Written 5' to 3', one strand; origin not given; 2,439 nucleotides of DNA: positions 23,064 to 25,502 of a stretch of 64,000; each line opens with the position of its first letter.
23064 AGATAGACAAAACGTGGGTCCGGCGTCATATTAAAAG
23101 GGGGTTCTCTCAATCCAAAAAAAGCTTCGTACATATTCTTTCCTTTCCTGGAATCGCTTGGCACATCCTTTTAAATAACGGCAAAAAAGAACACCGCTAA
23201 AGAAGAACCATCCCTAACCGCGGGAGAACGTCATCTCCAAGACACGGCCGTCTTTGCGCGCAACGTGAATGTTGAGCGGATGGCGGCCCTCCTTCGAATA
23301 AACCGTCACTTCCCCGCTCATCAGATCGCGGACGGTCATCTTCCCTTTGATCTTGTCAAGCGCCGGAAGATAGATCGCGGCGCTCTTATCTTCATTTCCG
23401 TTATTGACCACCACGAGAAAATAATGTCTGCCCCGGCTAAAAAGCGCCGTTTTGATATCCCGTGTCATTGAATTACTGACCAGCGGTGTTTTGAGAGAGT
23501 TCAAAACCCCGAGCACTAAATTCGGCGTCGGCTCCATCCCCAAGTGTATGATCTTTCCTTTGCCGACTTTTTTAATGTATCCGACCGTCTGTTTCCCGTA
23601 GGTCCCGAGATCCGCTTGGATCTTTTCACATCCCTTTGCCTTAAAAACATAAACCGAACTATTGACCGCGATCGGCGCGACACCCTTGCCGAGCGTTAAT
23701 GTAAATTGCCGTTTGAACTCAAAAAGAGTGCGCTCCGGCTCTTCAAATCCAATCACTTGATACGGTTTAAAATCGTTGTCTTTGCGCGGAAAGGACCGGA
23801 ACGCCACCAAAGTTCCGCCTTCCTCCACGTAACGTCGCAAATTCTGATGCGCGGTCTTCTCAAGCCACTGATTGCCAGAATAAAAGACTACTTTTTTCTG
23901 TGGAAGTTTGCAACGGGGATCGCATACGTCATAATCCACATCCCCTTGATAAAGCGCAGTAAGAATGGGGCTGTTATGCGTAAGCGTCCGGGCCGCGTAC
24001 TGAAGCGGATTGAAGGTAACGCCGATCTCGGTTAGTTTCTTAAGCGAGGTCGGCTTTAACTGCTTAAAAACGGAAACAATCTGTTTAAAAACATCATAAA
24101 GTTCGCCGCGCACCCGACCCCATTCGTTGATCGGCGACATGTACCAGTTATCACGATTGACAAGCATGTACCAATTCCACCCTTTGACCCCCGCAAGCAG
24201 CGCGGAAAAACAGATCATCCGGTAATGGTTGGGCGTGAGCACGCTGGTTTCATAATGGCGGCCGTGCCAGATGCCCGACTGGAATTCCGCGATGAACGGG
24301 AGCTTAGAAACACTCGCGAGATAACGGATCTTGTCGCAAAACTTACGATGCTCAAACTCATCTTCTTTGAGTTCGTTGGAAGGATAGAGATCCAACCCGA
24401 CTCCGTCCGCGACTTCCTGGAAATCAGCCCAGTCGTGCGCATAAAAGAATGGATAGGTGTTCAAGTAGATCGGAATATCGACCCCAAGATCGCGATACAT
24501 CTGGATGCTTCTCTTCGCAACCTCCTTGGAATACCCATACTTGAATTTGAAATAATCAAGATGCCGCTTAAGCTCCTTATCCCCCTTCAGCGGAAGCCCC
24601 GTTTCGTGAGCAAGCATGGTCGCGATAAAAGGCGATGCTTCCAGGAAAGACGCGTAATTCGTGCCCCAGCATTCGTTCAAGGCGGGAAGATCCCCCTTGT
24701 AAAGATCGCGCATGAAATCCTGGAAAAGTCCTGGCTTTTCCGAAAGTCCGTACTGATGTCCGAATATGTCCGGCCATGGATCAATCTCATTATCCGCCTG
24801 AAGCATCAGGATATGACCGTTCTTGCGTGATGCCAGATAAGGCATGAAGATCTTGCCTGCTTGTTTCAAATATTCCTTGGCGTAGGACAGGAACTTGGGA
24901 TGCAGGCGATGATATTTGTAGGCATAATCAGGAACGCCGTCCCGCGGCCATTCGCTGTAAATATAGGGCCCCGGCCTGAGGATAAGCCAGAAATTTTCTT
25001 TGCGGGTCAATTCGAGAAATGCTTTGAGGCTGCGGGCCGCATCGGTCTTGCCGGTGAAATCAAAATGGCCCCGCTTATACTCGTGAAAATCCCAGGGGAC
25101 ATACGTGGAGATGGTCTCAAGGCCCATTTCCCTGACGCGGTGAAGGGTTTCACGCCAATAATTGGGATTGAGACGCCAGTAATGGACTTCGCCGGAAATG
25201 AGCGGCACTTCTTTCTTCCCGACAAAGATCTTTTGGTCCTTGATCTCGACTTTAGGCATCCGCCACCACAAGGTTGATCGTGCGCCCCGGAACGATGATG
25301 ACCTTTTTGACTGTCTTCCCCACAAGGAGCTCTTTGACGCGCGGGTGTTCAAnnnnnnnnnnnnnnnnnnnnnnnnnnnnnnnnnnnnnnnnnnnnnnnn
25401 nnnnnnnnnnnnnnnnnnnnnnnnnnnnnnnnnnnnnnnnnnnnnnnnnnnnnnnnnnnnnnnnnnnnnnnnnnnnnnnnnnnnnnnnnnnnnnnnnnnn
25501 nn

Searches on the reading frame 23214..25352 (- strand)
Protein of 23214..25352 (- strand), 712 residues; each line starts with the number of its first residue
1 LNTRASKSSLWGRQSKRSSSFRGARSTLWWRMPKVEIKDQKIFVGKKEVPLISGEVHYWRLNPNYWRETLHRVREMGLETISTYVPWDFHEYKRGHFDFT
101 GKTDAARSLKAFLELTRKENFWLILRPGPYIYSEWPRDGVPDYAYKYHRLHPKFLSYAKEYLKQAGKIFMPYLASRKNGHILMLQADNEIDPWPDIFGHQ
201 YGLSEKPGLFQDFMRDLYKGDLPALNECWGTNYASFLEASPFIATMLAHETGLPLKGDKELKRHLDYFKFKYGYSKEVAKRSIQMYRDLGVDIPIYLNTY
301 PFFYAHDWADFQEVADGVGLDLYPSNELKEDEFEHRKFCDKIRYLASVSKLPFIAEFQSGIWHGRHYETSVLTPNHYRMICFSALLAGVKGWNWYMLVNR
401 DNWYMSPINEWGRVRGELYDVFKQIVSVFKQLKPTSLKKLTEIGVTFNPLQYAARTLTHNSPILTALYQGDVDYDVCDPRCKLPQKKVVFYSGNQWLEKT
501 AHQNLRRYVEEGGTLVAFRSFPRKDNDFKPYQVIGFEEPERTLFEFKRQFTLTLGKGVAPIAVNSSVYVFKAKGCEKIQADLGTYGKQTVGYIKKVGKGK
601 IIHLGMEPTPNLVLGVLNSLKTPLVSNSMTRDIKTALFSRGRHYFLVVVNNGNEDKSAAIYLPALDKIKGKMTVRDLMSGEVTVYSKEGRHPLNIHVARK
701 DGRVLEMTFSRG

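Call 7: search_protein_families(library=pfam, proteins=[window:23214-25352:-])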
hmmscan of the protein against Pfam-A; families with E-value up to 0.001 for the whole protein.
window:23214-25352:- (712 aa): 4 families
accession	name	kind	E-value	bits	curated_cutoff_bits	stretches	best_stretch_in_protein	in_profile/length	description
PF01301.25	Glyco_hydro_35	-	1.7e-35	123.6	27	1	44-191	4-151/319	Glycosyl hydrolases family 35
PF02449.21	Glyco_hydro_42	-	8.5e-15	55.4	21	1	64-360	10-301/376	Beta-galactosidase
PF22369.2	GLMA_2nd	-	2.7e-07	30.8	27.7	1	459-534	18-97/138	GLMA-like, second domain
PF08532.16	Glyco_hydro_42M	-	0.00029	20.9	25.8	0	466-517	38-89/207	Beta-galactosidase trimerisation domain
